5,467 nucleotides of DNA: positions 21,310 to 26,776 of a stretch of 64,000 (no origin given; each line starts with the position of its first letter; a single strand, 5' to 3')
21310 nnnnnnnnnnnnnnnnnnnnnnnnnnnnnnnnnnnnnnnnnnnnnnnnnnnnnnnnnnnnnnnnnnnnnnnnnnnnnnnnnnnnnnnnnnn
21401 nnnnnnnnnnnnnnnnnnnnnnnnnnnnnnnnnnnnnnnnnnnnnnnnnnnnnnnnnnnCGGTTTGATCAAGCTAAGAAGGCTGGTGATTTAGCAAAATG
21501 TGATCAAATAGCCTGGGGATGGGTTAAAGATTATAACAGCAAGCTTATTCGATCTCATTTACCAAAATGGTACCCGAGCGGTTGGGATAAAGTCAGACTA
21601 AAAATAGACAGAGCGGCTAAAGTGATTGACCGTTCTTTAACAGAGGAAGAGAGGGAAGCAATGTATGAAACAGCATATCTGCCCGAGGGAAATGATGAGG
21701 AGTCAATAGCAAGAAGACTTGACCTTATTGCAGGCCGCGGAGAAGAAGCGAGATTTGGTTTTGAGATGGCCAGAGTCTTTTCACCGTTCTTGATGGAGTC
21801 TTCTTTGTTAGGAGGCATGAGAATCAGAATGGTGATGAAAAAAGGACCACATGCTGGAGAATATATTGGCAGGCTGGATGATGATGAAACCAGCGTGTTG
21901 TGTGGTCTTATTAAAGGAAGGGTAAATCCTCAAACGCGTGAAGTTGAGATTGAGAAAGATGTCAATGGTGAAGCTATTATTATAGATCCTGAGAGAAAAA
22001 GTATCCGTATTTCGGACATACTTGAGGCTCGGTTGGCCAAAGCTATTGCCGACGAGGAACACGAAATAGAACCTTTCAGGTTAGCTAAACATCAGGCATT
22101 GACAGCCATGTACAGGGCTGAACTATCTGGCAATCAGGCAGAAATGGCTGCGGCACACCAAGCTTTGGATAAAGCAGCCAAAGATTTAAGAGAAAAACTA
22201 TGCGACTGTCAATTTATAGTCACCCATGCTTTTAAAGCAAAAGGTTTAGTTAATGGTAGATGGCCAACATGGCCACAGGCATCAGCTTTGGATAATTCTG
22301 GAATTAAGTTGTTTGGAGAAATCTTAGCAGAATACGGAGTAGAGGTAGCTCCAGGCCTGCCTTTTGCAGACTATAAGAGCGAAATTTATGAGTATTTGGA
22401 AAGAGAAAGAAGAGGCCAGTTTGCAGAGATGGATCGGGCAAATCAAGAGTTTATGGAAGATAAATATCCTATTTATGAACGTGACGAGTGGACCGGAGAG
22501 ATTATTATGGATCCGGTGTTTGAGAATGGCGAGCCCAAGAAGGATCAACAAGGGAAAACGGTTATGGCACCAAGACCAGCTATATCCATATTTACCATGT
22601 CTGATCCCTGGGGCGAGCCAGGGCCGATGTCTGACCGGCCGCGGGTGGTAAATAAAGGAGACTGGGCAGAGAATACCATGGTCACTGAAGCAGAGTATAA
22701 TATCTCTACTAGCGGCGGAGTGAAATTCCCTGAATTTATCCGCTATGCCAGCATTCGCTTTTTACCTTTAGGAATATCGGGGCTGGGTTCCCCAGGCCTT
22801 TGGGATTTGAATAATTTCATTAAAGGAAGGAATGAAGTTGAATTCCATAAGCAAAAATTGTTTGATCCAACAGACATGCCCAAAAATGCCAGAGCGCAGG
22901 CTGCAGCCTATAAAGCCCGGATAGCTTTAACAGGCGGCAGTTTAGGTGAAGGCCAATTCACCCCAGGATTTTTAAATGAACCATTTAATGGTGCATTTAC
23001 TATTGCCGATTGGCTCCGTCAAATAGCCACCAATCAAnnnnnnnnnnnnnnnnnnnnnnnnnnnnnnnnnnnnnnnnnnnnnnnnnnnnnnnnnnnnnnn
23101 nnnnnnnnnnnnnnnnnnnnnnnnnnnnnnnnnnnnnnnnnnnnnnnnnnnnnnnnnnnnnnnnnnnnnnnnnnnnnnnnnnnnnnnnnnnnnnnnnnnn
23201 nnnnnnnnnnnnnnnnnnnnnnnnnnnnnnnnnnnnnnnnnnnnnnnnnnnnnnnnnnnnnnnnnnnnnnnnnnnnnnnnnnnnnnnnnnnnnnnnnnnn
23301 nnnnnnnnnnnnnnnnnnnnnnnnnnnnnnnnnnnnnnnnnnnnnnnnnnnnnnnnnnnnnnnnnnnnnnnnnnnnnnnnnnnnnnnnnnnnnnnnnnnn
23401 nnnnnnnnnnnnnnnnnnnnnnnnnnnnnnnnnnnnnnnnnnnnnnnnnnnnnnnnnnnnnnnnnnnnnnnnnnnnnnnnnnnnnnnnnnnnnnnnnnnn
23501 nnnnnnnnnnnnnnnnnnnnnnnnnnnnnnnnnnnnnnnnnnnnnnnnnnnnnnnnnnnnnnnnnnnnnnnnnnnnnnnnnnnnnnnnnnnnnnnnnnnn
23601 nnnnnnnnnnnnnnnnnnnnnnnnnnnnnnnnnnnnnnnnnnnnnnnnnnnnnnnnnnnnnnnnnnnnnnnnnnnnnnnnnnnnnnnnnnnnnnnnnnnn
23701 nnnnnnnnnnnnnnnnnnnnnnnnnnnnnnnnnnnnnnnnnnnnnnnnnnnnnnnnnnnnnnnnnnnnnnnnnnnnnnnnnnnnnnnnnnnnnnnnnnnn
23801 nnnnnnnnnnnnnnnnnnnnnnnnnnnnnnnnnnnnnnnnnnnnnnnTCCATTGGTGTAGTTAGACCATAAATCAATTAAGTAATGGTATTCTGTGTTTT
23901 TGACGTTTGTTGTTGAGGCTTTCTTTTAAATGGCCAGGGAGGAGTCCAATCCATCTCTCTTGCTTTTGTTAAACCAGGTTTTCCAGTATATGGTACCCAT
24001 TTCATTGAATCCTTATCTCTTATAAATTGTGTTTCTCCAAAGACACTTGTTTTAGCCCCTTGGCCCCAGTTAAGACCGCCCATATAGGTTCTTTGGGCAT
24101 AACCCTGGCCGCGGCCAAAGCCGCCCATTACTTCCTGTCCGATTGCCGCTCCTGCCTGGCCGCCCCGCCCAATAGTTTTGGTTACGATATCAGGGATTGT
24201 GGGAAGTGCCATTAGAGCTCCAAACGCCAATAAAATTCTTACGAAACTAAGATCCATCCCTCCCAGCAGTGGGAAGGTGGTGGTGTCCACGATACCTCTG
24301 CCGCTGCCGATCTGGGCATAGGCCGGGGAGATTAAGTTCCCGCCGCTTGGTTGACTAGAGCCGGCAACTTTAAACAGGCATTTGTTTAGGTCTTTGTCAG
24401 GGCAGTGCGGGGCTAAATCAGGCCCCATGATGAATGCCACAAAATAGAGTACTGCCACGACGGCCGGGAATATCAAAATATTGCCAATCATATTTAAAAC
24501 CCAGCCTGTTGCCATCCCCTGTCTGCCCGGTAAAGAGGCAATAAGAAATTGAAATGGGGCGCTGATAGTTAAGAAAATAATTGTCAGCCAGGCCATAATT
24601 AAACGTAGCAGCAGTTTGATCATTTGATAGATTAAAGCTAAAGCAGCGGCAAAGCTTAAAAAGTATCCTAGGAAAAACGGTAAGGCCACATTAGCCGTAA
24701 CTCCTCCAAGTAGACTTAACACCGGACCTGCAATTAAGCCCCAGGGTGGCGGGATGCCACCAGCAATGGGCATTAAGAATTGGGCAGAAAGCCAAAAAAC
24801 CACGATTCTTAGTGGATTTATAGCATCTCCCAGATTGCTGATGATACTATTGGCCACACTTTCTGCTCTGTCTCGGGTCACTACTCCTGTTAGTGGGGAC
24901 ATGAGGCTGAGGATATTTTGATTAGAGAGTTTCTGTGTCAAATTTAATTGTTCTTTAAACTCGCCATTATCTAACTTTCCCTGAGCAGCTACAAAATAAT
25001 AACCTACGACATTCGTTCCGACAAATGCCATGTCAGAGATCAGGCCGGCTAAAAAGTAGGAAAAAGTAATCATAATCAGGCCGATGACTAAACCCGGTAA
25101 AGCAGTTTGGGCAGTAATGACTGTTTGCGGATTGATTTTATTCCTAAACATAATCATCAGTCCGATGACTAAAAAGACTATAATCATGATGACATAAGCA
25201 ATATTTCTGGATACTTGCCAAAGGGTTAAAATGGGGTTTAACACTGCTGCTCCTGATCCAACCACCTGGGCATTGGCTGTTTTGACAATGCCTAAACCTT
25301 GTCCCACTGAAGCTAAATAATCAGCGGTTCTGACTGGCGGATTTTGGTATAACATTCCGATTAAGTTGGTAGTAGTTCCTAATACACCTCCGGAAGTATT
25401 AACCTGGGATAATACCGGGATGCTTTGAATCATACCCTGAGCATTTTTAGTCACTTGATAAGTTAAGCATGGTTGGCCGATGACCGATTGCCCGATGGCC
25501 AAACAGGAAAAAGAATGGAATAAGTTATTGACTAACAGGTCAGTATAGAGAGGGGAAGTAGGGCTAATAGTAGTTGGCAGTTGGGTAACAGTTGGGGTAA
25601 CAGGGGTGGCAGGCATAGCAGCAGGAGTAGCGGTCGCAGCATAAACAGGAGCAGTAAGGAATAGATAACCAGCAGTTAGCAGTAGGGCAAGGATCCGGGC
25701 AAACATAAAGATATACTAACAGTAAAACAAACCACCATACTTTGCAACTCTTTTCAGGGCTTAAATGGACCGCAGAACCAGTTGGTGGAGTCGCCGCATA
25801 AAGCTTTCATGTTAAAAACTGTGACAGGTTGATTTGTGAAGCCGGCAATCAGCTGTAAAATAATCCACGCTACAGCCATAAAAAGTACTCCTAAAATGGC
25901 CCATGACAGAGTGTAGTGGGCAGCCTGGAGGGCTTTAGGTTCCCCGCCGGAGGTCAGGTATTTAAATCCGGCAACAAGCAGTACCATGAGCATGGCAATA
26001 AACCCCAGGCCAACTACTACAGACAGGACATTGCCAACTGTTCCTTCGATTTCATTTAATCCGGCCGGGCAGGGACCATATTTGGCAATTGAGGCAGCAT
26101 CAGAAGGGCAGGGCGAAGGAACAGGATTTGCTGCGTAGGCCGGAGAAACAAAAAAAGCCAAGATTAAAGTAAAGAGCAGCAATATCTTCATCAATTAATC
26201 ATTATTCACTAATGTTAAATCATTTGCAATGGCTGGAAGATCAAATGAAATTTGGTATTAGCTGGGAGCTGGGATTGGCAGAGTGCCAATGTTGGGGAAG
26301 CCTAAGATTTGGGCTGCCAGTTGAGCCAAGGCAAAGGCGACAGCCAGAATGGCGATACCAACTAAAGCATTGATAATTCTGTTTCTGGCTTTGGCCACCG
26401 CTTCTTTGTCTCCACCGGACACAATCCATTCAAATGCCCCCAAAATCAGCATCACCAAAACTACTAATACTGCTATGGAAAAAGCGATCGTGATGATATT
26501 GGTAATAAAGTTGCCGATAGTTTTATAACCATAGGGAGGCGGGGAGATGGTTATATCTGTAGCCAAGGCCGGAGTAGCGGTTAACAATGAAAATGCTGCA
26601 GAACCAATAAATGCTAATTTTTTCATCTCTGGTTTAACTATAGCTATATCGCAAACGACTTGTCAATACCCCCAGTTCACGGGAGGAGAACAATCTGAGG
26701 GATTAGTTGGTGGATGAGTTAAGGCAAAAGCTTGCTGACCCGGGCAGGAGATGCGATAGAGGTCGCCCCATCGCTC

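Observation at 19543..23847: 1434-aa orphan protein with no recognisable domains between the two secretion-like clusters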

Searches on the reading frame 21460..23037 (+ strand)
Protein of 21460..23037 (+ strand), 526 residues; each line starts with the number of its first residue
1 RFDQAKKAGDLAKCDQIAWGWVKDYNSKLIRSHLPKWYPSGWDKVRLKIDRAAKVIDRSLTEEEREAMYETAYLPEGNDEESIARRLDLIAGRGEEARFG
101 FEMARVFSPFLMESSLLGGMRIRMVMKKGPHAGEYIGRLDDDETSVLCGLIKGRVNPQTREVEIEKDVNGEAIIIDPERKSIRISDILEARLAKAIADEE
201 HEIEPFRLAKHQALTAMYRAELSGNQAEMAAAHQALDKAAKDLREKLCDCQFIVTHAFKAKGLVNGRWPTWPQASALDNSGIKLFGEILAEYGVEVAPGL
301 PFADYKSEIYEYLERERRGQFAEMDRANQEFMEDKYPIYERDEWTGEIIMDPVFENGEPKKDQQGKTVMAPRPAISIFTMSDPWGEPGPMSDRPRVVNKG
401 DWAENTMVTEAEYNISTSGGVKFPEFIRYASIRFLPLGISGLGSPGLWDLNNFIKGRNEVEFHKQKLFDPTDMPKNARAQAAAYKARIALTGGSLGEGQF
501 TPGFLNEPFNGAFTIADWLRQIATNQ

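Call 77: predict_structure(alignment_id=A7)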
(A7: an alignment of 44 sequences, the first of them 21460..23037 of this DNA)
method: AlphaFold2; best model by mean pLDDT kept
length: 526 residues; sequences in the alignment: 44
mean_pLDDT: 85.6   pTM: 0.80
mean pLDDT of the five models: 85.6, 85.4, 84.2, 82.9, 82.7
residues with pLDDT >= 90: 227; 70-90: 240; 50-70: 59; < 50: 0
segments of 3 or more residues with pLDDT < 50: none
pLDDT, mean of each block of 10 residues (from residue 1): 82 82 83 76 66 68 69 79 90 82 80 87 87 88 96 95 95 94 95 97 96 95 96 97 95 95 91 78 90 92 90 94 92 87 90 93 92 83 74 85 88 74 76 88 85 76 72 86 90 86 77 67 72
secondary structure, 60 per line:
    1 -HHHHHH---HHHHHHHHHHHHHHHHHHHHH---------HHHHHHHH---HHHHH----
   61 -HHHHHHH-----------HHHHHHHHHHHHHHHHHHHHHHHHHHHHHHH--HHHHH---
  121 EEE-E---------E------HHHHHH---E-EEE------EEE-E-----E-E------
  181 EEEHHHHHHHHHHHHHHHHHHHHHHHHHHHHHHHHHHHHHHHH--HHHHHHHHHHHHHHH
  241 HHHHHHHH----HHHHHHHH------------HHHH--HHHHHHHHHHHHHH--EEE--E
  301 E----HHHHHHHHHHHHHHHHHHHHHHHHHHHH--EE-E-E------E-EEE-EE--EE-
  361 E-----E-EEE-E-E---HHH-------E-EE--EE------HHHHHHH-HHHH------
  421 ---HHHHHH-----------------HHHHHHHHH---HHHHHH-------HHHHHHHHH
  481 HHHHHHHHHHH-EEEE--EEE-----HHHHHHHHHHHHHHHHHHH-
elements in order: H2-7 H11-31 H41-48 H52-56 H62-68 H80-110 H113-117 E121-123 H142-147 E153-155 E162-164 E181-183 H184-223 H226-248 H253-260 H273-276 H279-292 E295-297 H306-333 E350-352 E369-371 H403-409 H411-414 H424-429 H447-455 H459-464 H472-491 E493-496 E499-501 H507-525

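Call 79: fold_search(model_id=the predicted structure, library=pdb)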
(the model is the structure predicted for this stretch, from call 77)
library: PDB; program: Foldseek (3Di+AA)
matches with E <= 10: 303; with E <= 0.001: 0
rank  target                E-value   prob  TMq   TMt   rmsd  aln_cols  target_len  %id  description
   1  6byj_E                2.0e-01  0.69  0.13  0.25  12.5       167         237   12  Structure of human 14-3-3 gamma bound to O-GlcNAc peptide (released 2018-05-09)
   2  9ci3_C                2.9e-01  0.72  0.14  0.28  11.2       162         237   10  Structure of the LRRK2/14-3-3 complex (released 2025-09-03)
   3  2c74_B                3.9e-01  0.63  0.13  0.27  11.6       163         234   15  14-3-3 Protein Eta (Human) Complexed to Peptide (released 2005-12-02)
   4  4e2e                  4.3e-01  0.57  0.13  0.26  11.9       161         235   12  Crystal structure of a tyrosine 3-monooxygenase/tryptophan 5-monooxygenase activation protein, gamma polypeptide (YWHAG) (released 2012-03-21)
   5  4o46_A                4.3e-01  0.51  0.13  0.25  13.0       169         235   12  14-3-3-gamma in complex with influenza NS1 C-terminal tail phosphorylated at S228 (released 2014-04-30)
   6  7nmz_BA               5.3e-01  0.54  0.13  0.26  11.5       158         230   14  Structure of 14-3-3 eta in complex with Nedd4-2(335-455) containing two 14-3-3 binding motifs Ser342 and Ser448 (released 2021-07-21)
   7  6gkf_G                5.6e-01  0.51  0.13  0.28  12.1       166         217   13  Structure of 14-3-3 gamma in complex with caspase-2 14-3-3 binding motif Ser139 (released 2018-10-17)
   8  6byj_A                5.6e-01  0.47  0.13  0.27  12.3       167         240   12  Structure of human 14-3-3 gamma bound to O-GlcNAc peptide (released 2018-05-09)
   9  5yqg_C                5.9e-01  0.47  0.13  0.25  11.6       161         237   16  The structure of 14-3-3 and pNumb peptide (released 2018-02-07)
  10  4o46_E                5.9e-01  0.44  0.12  0.25  12.7       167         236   12  14-3-3-gamma in complex with influenza NS1 C-terminal tail phosphorylated at S228 (released 2014-04-30)
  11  2b05_F                6.5e-01  0.44  0.13  0.27  12.2       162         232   13  Crystal Structure of 14-3-3 gamma in complex with a phosphoserine peptide (released 2005-10-11)
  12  4j6s_D                6.5e-01  0.41  0.13  0.25  12.5       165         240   13  14-3-3gamma complexed with the N-terminal sequence of tyrosine hydroxylase (residues 1-43) (released 2013-10-02)
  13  6zbt_C                6.5e-01  0.33  0.12  0.25  12.8       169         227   13  Structure of 14-3-3 gamma in complex with Nedd4-2 14-3-3 binding motif Ser342 (released 2021-07-21)
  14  9a72_A                7.2e-01  0.06  0.09  0.14  40.8       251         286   13  Integrative model of YFMS-CHEW by crosslinking MS and deep learning (released 2024-09-18)
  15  9r2i_B                7.6e-01  0.47  0.13  0.27  11.5       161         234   15  Cryo-EM structure of the complex CDK16:CCNY:14-3-3 (released 2026-03-25)
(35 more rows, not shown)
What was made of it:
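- Tried and rejected: It still found nothing; the best hit was 14-3-3 at E 0.2 (calls 77, 79).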

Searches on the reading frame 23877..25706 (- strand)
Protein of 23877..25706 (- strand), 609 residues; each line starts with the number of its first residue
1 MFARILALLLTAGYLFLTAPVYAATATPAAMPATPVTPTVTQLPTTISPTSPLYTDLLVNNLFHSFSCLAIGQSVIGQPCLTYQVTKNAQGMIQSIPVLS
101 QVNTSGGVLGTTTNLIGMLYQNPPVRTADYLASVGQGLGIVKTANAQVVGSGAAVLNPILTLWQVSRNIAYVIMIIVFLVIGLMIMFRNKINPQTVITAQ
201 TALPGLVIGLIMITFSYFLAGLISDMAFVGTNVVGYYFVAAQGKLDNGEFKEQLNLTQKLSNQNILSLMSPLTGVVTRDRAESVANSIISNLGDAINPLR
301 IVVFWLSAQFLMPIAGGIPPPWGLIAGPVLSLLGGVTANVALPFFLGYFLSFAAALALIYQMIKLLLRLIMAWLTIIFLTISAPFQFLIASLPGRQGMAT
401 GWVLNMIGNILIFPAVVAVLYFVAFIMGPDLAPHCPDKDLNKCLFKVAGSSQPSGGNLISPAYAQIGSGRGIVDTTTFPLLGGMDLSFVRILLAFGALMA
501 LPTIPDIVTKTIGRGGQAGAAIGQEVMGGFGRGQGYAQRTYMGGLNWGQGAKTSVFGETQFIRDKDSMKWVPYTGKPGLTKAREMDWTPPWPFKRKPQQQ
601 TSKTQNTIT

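Call 6: search_protein_families(library=pfam, proteins=[window:23877-25706:-], max_evalue=0.01)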
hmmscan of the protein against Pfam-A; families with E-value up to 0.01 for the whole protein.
window:23877-25706:- (609 aa): 0 families

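Call 86: search_protein_families(library=padloc, proteins=[window:23877-25706:-], max_evalue=0.01)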
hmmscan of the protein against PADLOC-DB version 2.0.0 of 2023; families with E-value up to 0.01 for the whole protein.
window:23877-25706:- (609 aa): 0 families

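Call 87: search_protein_families(library=pfam, proteins=[window:23877-25706:-], max_evalue=1)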
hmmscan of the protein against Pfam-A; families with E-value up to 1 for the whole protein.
window:23877-25706:- (609 aa): 3 families
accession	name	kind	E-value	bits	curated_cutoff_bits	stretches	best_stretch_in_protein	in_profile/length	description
PF07214.17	DUF1418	-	0.036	14.4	22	1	374-439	22-83/94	Protein of unknown function (DUF1418)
PF01552.22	Pico_P2B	-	0.097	13.3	27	1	128-202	4-73/101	Picornavirus 2B protein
PF16982.10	Flp1_like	-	0.22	11.5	33.5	1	172-192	14-33/49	Putative Flagellin, Flp1-like, domain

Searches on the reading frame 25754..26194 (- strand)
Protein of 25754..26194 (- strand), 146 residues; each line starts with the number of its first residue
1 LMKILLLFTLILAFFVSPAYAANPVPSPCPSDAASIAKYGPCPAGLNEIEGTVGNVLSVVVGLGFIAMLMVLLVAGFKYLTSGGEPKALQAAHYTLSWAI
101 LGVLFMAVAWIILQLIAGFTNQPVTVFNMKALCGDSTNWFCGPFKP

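Call 6: search_protein_families(library=pfam, proteins=[window:25754-26194:-], max_evalue=0.01)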
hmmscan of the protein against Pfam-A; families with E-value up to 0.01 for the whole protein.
window:25754-26194:- (146 aa): 2 families
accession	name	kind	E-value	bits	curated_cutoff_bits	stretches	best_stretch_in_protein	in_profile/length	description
PF18895.5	T4SS_pilin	-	1.6e-07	31.8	26.6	1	48-116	4-71/71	Type IV secretion system pilin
PF04956.18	TrbC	-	0.0025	18.4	27.9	0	4-106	13-89/98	TrbC/VIRB2 pilin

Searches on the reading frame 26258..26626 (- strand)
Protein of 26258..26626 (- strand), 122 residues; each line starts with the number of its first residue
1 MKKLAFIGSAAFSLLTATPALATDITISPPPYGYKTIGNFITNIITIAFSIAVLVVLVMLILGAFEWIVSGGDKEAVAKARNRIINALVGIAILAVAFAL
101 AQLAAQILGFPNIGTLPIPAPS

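Call 87: search_protein_families(library=pfam, proteins=[window:26258-26626:-], max_evalue=1)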
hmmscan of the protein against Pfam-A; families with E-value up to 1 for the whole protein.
window:26258-26626:- (122 aa): 7 families
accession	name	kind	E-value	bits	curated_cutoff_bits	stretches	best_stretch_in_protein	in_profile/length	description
PF18895.5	T4SS_pilin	-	4.5e-09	36.7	26.6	1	35-102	3-69/71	Type IV secretion system pilin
PF19607.4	DUF6112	-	0.0017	18.6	25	1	41-97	16-73/88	Family of unknown function (DUF6112)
PF04956.18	TrbC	-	0.002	18.7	27.9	1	2-101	10-95/98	TrbC/VIRB2 pilin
PF06664.17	WLS-like_TM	-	0.058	13.1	28.3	1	25-103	134-212/247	Wntless-like, transmembrane domain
PF19865.4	DUF6338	-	0.12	12.4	26.5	1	48-104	45-102/205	Family of unknown function (DUF6338)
PF19297.4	QcrA_N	-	0.13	12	27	1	45-106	62-120/222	QcrA subunit N-terminal region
PF06687.17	SUR7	-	0.44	10.6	29.6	1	40-107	104-161/201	SUR7/PalI family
